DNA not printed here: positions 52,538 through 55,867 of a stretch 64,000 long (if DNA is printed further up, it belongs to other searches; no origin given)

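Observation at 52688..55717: Covalently duplicated PilB/GspE secretion ATPase (two complete motor modules in one polypeptide)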

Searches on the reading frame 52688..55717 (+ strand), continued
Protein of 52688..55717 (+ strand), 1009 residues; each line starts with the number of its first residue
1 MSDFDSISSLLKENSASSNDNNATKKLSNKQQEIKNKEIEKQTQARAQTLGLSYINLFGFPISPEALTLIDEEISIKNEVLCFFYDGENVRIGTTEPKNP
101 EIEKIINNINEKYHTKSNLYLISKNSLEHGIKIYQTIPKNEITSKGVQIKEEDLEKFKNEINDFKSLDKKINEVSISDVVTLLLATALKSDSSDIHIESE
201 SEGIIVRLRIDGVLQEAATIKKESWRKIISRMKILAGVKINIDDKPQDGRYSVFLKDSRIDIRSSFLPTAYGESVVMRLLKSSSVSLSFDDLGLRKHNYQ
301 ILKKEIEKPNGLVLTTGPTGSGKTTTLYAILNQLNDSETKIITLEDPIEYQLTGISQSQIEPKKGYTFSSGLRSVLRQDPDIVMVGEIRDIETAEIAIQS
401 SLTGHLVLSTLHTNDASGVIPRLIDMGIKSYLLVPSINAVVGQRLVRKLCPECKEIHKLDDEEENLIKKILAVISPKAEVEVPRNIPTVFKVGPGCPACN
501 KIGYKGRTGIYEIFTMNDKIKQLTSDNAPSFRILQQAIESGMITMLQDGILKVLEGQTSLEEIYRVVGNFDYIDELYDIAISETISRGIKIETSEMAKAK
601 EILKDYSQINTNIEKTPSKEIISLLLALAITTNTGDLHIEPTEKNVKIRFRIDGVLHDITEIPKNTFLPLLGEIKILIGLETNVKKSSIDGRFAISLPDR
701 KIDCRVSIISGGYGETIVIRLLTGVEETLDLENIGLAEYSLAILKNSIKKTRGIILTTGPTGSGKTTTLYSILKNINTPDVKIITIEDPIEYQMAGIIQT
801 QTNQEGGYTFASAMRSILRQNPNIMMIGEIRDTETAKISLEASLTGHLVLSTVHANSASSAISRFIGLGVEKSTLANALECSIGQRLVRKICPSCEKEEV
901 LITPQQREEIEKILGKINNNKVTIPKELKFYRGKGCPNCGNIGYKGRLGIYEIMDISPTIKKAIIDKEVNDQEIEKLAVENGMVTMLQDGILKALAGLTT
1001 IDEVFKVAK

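Call 31: predict_structure(alignment_id=A1)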
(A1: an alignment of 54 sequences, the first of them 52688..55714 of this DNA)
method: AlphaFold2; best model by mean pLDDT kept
length: 1009 residues; sequences in the alignment: 54
mean_pLDDT: 79.4   pTM: 0.45
mean pLDDT of the five models: 79.4, 75.3, 74.7, 74.0, 73.0
residues with pLDDT >= 90: 162; 70-90: 682; 50-70: 104; < 50: 61
segments of 3 or more residues with pLDDT < 50: 1-22, 138-148, 283-286, 347-349, 354-356, 581-587, 724-727, 788-791
pLDDT, mean of each block of 10 residues (from residue 1): 39 37 62 78 84 83 78 87 84 88 88 83 87 66 41 67 79 78 83 84 83 80 83 80 78 70 84 84 55 81 86 87 81 77 58 50 58 67 83 86 88 88 90 91 91 91 85 78 82 85 85 90 87 88 92 93 87 72 49 82 74 75 88 83 88 72 85 76 73 74 81 85 58 80 86 87 78 80 64 58 63 74 82 88 88 88 87 90 90 88 87 89 86 80 83 90 82 89 92 92 88
secondary structure, 60 per line:
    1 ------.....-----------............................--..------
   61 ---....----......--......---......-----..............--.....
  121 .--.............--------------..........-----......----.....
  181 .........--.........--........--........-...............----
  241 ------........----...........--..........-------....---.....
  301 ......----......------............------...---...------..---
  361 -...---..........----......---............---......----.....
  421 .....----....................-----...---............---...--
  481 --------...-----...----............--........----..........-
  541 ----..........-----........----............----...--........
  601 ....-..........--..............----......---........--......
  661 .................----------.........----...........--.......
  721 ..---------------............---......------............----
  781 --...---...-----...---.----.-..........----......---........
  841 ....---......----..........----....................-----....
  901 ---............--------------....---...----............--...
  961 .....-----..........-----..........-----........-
elements in order (helices of 4 or more, strands of 3 or more residues): H7-11 H23-50 H64-67 H72-77 E80-85 E89-94 H100-113 E116-121 H124-136 H151-160 H166-171 H176-189 E192-200 E203-210 E213-220 H222-236 E247-254 E259-269 E272-281 H289-292 H296-306 E311-316 H323-334 E341-343 H368-377 E382-387 H391-402 E406-411 H416-425 H430-436 E437-449 E455-457 H461-472 E489-491 E504-515 H518-525 H530-539 H545-554 H560-567 H572-583 E588-590 H593-604 H606-615 H618-631 E636-641 E645-652 E655-663 H664-677 E688-696 E701-711 E714-722 H738-749 E753-758 H765-776 E783-785 E797-799 H810-819 E824-829 H833-844 E848-853 H858-867 H872-878 E879-891 E897-900 H904-915 E930-933 E944-955 H958-965 H971-980 H986-995 H1001-1008
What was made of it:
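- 52823..53107 (+): N1 domain (aa 46-140; T2SSE_N/MshEN-type), present once only. AF2 pLDDT about 80-88 (call 31).
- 53108..53215 (+): Linker 1 (aa 141-176): flexible hinge plus helices between N1D and N2D-1. AF2 pLDDT below 50 at aa 138-148 (call 31).
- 54389..54541 (+): Inter-module linker (aa 568-618). It has the conserved motif G-N-F-D-Y-[IV]-D-E-L-Y-D-[IV]-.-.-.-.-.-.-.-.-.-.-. and is a remnant of the last N1D helix plus N1D-N2D linker of the second gene copy. Hinge with pLDDT below 50 at aa 581-587 (call 31).
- The linker of about 50 residues, with a flexible hinge at aa 581-587, is long enough (call 31).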

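Call 33: search_protein_representatives(protein=window:52688-55714:+)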
Query: 1009 residues. Proteins with E-value up to 0.001 (for the whole library): 57130; up to 1e-10: 36135; up to 1e-30: 15906. The best 150 are listed.
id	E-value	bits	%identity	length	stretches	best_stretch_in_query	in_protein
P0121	0.0e+00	1378.9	61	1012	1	6-1008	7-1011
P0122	5.4e-284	961.3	46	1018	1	20-1009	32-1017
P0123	7.6e-259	878.0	43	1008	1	14-1007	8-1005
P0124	3.7e-248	842.7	44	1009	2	37-742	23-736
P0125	9.9e-248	841.3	44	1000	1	30-1007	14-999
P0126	6.9e-230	782.2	42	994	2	25-569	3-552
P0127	2.7e-228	776.9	41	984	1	30-999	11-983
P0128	1.1e-224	764.9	39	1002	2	28-675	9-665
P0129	5.0e-221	752.9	41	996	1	30-1007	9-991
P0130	1.7e-219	747.8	41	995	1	28-1007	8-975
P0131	3.9e-218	743.3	40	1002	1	25-1007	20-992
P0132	1.2e-215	735.1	40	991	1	40-1007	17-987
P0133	1.6e-212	724.8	40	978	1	40-1002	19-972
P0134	9.8e-190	649.3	47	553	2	12-475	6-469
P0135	1.2e-175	602.7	43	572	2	604-1005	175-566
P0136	3.3e-172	591.3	42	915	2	572-974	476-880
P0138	4.8e-166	570.9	51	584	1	25-567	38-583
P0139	1.1e-165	569.7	36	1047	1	172-1007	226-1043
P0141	2.9e-160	551.8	37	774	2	610-1008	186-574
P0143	6.5e-155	534.1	36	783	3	573-1009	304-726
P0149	5.5e-146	504.5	43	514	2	612-1009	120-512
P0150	1.2e-145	503.4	58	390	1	622-1009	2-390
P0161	9.5e-135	467.4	38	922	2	619-1005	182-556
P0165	5.8e-132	458.1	43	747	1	24-570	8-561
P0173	3.1e-126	439.2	40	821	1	29-623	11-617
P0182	1.7e-122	426.8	41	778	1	38-590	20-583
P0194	5.8e-120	418.4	39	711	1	27-634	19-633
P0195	2.6e-119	416.3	41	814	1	29-580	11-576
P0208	1.1e-117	410.9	40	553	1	27-569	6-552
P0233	1.9e-115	403.5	43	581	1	32-568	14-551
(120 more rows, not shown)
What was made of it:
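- The exhaustive search gives about 14 clusters at 50% identity with end-to-end matches down to 36-46% identity (call 33).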

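Call 40: list_cluster_members(proteins=[P0121, P0122, P0123, P0124, P0125, P0126, P0127, P0128, P0129, P0130])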
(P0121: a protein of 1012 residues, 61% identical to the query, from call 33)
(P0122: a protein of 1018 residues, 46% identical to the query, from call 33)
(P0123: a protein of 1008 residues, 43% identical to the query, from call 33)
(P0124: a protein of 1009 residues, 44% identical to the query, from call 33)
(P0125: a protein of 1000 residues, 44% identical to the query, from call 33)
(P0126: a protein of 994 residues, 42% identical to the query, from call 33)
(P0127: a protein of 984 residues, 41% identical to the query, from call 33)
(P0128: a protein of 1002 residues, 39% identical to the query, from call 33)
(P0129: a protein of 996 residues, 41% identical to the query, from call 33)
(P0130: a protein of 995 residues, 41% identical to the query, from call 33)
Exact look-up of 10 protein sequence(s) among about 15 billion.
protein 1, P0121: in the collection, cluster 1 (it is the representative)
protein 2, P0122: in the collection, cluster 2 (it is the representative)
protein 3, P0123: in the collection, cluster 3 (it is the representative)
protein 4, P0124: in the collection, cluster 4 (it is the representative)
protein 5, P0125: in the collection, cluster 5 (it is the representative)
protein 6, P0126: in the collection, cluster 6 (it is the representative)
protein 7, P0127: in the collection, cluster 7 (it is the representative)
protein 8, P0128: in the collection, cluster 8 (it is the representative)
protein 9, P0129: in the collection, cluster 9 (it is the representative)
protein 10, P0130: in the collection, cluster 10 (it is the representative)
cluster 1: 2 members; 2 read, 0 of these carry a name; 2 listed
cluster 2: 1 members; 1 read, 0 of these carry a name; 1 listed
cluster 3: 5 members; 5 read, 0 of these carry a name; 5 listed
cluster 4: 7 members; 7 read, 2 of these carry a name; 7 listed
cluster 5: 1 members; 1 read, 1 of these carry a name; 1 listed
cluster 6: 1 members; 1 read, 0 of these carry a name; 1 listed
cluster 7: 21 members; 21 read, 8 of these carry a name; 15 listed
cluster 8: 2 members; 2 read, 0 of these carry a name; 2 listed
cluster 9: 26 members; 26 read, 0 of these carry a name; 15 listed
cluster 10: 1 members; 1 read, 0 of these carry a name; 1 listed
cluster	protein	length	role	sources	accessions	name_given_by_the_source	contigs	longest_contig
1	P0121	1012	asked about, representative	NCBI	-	-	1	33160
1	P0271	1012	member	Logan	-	-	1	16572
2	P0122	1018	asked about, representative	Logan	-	-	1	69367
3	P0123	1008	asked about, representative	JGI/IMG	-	-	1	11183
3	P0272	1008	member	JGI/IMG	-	-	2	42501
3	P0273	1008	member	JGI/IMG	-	-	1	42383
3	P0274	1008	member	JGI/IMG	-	-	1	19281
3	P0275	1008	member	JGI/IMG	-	-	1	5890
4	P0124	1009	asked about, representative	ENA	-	-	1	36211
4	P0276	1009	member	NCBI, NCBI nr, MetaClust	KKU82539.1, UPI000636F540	MAG: General secretory pathway protein E [Parcubacteria group bacterium GW2011_GWA2_47_8] | status=active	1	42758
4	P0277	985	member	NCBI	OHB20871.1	MAG: hypothetical protein A2666_04455, partial [Parcubacteria group bacterium ...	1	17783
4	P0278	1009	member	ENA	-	-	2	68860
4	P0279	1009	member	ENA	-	-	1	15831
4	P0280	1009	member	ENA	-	-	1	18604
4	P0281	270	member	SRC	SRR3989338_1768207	-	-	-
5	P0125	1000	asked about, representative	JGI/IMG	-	type II secretory ATPase GspE/PulE/Tfp pilus assembly ATPase PilB-like protein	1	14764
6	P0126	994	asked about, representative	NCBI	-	-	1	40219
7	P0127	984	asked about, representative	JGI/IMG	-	type II secretory ATPase GspE/PulE/Tfp pilus assembly ATPase PilB-like protein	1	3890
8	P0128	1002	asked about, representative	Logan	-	-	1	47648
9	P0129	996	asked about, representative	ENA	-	-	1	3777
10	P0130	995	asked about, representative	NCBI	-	-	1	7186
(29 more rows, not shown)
